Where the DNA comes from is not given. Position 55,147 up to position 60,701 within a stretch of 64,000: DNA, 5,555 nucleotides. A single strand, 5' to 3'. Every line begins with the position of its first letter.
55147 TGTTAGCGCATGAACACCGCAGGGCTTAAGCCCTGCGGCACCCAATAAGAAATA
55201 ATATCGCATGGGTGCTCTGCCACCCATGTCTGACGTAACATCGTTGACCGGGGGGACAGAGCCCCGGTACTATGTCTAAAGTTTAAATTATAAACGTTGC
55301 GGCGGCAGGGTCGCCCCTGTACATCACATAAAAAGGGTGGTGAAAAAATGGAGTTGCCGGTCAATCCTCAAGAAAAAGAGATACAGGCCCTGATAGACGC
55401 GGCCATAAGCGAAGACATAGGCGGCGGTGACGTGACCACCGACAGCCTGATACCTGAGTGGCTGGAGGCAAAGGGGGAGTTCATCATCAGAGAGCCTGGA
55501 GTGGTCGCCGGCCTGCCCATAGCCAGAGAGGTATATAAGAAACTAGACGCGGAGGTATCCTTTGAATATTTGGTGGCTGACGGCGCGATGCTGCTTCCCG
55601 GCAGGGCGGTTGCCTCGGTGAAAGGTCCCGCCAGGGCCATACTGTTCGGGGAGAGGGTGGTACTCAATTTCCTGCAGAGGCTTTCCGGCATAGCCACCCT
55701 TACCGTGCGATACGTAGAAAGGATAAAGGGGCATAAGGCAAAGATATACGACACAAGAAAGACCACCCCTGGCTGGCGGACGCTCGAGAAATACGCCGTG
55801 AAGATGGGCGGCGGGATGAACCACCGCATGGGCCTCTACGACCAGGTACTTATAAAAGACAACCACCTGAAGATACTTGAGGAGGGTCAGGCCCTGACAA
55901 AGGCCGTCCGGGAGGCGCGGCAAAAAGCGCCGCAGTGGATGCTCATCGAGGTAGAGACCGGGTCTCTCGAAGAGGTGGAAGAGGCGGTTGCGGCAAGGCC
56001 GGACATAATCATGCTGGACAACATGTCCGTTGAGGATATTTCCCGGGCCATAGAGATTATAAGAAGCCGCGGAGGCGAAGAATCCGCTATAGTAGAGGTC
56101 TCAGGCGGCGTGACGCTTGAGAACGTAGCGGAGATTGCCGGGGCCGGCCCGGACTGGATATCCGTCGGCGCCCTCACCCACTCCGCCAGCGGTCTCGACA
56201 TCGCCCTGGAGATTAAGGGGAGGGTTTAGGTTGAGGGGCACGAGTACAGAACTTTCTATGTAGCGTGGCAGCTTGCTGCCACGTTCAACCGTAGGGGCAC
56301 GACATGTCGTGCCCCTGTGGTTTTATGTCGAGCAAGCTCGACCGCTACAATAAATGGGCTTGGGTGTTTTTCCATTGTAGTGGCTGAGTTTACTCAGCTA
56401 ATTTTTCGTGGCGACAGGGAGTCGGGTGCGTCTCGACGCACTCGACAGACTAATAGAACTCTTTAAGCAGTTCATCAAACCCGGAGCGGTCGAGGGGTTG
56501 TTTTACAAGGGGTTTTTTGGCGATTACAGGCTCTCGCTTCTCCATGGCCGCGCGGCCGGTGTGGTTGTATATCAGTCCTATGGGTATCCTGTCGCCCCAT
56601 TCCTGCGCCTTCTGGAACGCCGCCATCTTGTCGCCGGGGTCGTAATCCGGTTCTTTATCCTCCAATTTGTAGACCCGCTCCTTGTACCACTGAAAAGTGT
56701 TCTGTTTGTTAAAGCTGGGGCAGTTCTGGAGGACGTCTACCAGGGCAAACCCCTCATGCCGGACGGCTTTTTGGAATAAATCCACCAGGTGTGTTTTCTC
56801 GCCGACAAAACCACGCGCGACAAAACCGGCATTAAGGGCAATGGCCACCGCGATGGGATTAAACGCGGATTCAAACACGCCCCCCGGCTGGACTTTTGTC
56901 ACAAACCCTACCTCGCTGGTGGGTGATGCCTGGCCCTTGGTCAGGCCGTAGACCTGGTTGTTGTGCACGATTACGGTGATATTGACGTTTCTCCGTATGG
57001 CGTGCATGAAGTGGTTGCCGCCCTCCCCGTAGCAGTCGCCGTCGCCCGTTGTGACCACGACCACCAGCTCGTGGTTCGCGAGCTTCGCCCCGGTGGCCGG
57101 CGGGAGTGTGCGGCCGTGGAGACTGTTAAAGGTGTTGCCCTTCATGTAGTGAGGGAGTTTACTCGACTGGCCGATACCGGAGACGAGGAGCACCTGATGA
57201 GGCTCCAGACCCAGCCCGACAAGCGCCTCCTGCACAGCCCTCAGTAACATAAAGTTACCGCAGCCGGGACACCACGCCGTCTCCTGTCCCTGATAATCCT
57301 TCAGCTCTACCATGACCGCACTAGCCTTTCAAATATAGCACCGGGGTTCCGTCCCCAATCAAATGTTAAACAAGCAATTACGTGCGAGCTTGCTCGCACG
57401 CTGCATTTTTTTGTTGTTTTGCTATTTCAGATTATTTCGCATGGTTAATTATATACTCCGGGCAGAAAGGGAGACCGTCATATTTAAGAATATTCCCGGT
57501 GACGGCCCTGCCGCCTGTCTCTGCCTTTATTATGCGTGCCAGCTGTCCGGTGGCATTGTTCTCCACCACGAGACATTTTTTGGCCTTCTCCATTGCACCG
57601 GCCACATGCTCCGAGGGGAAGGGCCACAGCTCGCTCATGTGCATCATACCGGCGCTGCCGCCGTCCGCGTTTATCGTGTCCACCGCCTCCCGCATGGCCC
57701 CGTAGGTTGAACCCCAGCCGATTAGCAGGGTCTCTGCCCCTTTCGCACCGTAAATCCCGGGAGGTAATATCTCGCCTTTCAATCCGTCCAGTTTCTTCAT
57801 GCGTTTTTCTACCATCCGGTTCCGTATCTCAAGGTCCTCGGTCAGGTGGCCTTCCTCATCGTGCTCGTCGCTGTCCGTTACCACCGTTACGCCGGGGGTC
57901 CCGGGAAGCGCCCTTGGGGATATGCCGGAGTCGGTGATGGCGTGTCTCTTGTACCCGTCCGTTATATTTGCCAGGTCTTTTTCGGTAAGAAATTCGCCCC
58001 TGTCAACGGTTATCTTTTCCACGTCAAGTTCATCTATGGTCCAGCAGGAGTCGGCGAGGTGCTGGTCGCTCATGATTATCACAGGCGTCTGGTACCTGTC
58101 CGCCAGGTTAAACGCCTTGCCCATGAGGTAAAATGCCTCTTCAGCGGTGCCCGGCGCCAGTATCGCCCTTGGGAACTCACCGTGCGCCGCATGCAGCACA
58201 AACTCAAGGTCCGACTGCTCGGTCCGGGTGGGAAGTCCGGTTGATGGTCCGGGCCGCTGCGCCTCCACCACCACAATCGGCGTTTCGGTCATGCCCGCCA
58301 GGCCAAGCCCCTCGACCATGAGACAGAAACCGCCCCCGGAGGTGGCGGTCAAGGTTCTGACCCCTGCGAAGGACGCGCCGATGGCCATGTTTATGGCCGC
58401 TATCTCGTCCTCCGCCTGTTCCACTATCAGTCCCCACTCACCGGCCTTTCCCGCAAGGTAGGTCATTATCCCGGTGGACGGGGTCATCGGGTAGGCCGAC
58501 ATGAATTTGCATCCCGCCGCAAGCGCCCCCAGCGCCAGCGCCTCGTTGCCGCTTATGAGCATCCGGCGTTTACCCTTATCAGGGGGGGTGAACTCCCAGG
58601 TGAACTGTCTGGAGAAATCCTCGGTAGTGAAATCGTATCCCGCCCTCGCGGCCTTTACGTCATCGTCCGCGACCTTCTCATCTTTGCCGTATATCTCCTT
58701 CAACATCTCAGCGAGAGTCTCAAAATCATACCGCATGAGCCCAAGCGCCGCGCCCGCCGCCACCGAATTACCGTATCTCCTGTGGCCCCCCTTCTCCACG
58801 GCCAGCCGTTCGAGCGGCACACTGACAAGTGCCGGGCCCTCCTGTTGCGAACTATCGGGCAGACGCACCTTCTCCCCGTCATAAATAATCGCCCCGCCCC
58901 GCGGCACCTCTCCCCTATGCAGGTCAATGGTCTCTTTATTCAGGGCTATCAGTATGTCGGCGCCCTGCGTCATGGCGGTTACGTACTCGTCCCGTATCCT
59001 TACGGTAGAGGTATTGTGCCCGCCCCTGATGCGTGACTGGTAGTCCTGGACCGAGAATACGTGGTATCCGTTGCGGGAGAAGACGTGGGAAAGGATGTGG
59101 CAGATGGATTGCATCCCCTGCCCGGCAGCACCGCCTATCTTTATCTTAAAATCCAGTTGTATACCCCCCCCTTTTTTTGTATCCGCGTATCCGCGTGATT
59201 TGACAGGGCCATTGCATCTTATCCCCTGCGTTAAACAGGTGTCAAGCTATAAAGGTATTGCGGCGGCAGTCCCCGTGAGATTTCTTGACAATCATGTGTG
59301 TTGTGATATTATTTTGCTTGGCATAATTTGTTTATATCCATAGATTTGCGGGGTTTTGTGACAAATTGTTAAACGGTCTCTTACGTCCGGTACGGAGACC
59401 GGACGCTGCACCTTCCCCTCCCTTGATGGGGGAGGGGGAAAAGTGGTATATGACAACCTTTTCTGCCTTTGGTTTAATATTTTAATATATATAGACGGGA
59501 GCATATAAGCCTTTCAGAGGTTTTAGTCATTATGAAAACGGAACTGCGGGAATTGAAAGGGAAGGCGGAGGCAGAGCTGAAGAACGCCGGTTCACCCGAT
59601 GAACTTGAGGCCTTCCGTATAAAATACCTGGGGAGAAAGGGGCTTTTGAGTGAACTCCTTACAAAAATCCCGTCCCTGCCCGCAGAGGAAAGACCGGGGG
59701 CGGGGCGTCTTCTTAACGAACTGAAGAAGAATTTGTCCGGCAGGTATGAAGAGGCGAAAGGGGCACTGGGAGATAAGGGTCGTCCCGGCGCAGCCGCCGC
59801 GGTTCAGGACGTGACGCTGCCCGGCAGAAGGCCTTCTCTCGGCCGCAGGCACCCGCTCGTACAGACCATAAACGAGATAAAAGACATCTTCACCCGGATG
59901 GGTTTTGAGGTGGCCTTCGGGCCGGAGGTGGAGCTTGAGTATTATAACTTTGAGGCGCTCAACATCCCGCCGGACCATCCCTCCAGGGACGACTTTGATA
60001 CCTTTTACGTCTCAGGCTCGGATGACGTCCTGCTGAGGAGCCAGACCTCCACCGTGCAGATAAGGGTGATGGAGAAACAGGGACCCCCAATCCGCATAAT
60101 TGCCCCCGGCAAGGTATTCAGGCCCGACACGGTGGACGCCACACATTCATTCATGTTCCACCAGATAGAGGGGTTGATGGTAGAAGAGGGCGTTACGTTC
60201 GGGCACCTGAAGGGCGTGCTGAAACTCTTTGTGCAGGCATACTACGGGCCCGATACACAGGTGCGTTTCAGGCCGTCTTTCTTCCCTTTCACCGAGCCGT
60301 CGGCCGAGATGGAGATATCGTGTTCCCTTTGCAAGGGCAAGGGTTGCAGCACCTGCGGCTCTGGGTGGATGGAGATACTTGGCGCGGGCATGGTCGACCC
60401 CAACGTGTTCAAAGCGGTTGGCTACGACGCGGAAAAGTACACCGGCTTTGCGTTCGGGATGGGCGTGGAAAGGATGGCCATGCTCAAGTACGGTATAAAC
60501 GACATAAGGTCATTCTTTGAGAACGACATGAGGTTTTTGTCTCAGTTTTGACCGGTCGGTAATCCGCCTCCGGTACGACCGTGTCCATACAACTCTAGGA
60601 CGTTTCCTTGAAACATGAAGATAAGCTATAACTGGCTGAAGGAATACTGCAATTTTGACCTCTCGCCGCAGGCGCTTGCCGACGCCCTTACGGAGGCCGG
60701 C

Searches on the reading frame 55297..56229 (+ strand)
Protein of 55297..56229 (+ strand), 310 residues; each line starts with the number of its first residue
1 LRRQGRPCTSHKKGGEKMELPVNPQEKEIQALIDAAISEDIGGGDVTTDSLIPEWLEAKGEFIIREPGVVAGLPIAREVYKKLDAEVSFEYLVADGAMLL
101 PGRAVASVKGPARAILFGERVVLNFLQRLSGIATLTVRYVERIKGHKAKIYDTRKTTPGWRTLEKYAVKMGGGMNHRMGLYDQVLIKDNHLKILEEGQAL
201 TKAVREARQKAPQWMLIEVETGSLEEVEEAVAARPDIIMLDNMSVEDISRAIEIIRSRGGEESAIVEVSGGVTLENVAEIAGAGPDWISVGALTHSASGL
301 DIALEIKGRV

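Call 34: find_encoding_contigs(protein=window:55297-56229:+, flank=10000, max_places=1)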
Protein window:55297-56229:+ (310 aa): no gene with exactly this product is on record in the collection.

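Call 36: search_protein_families(library=ncbifam, proteins=[window:55297-56229:+], max_evalue=0.00001)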
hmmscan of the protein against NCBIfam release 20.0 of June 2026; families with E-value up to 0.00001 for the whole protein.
window:55297-56229:+ (310 aa): 3 families
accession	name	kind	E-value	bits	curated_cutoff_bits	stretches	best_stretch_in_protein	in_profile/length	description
TIGR00078.1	nadC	equivalog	6.6e-95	317.4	198.4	1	33-306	2-269/269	carboxylating nicotinate-nucleotide diphosphorylase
TIGR01334.1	modD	hypoth_equivalog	6.9e-40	137.2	178.85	1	30-292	5-264/277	ModD protein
NF006415.0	PRK08662.1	equivalog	4.6e-07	28.9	243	0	66-172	51-154/381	nicotinate phosphoribosyltransferase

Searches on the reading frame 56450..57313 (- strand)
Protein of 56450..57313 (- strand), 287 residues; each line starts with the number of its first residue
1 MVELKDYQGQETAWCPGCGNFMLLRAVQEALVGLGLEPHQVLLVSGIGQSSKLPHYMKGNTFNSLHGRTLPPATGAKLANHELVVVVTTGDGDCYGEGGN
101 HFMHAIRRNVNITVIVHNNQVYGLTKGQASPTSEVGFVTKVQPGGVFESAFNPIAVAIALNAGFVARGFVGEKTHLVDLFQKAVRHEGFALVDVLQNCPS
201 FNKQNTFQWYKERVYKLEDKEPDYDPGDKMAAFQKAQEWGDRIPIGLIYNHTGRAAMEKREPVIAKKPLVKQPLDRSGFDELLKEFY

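Call 36: search_protein_families(library=ncbifam, proteins=[window:56450-57313:-], max_evalue=0.00001)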
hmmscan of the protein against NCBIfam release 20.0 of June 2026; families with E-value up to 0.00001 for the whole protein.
window:56450-57313:- (287 aa): 13 families
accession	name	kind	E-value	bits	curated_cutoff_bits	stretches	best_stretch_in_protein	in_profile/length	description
TIGR02177.1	PorB_KorB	subfamily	9.4e-108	360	261.9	1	13-275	2-274/286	2-oxoacid:acceptor oxidoreductase, beta subunit, pyruvate/2-ketoisovalerate family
NF008821.0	PRK11869.1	equivalog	2.7e-105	351.3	438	1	7-278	9-276/286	2-oxoacid ferredoxin oxidoreductase subunit beta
NF008820.0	PRK11866.1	equivalog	8.4e-105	350.2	402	1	6-282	8-283/287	2-oxoacid ferredoxin oxidoreductase subunit beta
NF041171.1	Oxoac_fdxbeta_Archa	equivalog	1.5e-87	293.7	423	1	12-262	3-261/296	2-oxoacid:ferredoxin oxidoreductase subunit beta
NF007207.0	PRK09628.1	equivalog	4.7e-52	177.3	364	1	11-253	15-254/277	2-oxoglutarate ferredoxin oxidoreductase subunit beta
NF008819.1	PRK11865.1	equivalog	1.5e-09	37.5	405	1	77-200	86-214/300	pyruvate synthase subunit PorB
NF008818.0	PRK11864.1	subfamily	2e-08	33.8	405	1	12-200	18-210/300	3-methyl-2-oxobutanoate dehydrogenase subunit beta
NF006052.0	PRK08199.1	subfamily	7.3e-08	31.2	539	1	67-207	418-548/559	thiamine pyrophosphate protein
NF004772.0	PRK06112.1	subfamily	7.3e-08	31.2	673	1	67-207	440-570/578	acetolactate synthase catalytic subunit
NF006203.0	PRK08327.1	equivalog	9.5e-07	27.7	456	1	60-128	429-497/571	thiamine pyrophosphate-requiring protein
NF004813.0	PRK06163.1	equivalog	1.4e-06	28.2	240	0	67-150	60-144/202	hypothetical protein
TIGR03336.1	IOR_alpha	equivalog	4.9e-06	25.1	650.9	1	67-216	406-549/595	indolepyruvate ferredoxin oxidoreductase subunit alpha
NF045792.1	OxalOxredbeta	equivalog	7.1e-06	25.2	590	0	78-200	97-227/311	oxalate oxidoreductase subunit beta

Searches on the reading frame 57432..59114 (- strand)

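Call 36: search_protein_families(library=ncbifam, proteins=[window:57432-59114:-], max_evalue=0.00001)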
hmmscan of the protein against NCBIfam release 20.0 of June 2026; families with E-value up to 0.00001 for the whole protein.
window:57432-59114:- (560 aa): 16 families
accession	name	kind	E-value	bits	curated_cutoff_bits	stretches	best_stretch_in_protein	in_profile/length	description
TIGR03710.1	OAFO_sf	subfamily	1.1e-205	684.4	482.75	1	1-557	14-559/561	2-oxoacid:acceptor oxidoreductase subunit alpha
NF041170.1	Oxoac_fdxalpha_Archa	equivalog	2.5e-140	468.8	800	2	110-556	164-616/636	2-oxoacid:ferredoxin oxidoreductase subunit alpha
NF006412.0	PRK08659.1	equivalog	1.9e-85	287.4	411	1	183-558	4-372/378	2-oxoacid:acceptor oxidoreductase subunit alpha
NF007206.0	PRK09627.1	equivalog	4.8e-68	229.8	579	1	183-558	2-371/375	2-oxoglutarate synthase subunit alpha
NF005507.0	PRK07119.1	subfamily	9e-57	192.5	399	2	183-355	3-175/352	3-methyl-2-oxobutanoate dehydrogenase subunit VorB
NF040682.1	PorA_Arch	equivalog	2.4e-25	89.3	550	2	184-287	3-108/387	pyruvate synthase subunit PorA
TIGR03336.1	IOR_alpha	equivalog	3.6e-21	75.1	650.9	1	184-359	2-171/595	indolepyruvate ferredoxin oxidoreductase subunit alpha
NF006232.0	PRK08366.1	equivalog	7.2e-20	71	646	1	184-287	7-112/394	2-ketoisovalerate ferredoxin oxidoreductase subunit alpha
NF006233.0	PRK08367.1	equivalog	5.8e-19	68.2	625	1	184-283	4-105/394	pyruvate ferredoxin oxidoreductase subunit alpha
NF007201.0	PRK09622.1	equivalog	1.7e-18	66.7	590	1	189-383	15-208/405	2-oxoacid:ferredoxin oxidoreductase subunit alpha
NF045764.1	PhenlGlyoxDHPadG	equivalog_domain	3.4e-17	62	700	1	185-283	3-103/398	NADH-dependent phenylglyoxylate dehydrogenase subunit alpha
NF045791.1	OxalOxredalpha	equivalog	2.2e-10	40.2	500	1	184-268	4-90/395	oxalate oxidoreductase subunit alpha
TIGR02176.1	pyruv_ox_red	equivalog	7.5e-09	34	911.35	1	186-517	3-322/1167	pyruvate:ferredoxin (flavodoxin) oxidoreductase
NF006211.0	PRK08338.1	equivalog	7.9e-09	35.2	239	1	7-125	19-131/170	2-oxoacid:ferredoxin oxidoreductase subunit gamma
NF006323.0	PRK08537.1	equivalog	2.6e-06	26.9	235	1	20-127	35-143/181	2-oxoacid:ferredoxin oxidoreductase subunit gamma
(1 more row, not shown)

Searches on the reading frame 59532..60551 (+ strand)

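Call 36: search_protein_families(library=ncbifam, proteins=[window:59532-60551:+], max_evalue=0.00001)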
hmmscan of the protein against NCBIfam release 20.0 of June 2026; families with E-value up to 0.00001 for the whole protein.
window:59532-60551:+ (339 aa): 5 families
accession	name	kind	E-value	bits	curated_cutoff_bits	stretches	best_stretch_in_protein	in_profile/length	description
TIGR00468.1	pheS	equivalog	7.5e-100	334.3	237.45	1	40-339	3-322/324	phenylalanine--tRNA ligase subunit alpha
NF003210.0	PRK04172.1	equivalog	5.8e-66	223.3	350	2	165-338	331-490/496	phenylalanine--tRNA ligase subunit alpha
NF051887.1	PheS_related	equivalog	2.1e-39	135.6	300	1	106-339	11-239/349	PheS-related mystery ligase SrmL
TIGR00469.1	pheS_mito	equivalog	1.2e-31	109.9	258.35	2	242-339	257-343/451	phenylalanine--tRNA ligase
TIGR00470.1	sepS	equivalog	1.9e-10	39.9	380.65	0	179-328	200-340/533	O-phosphoserine--tRNA ligase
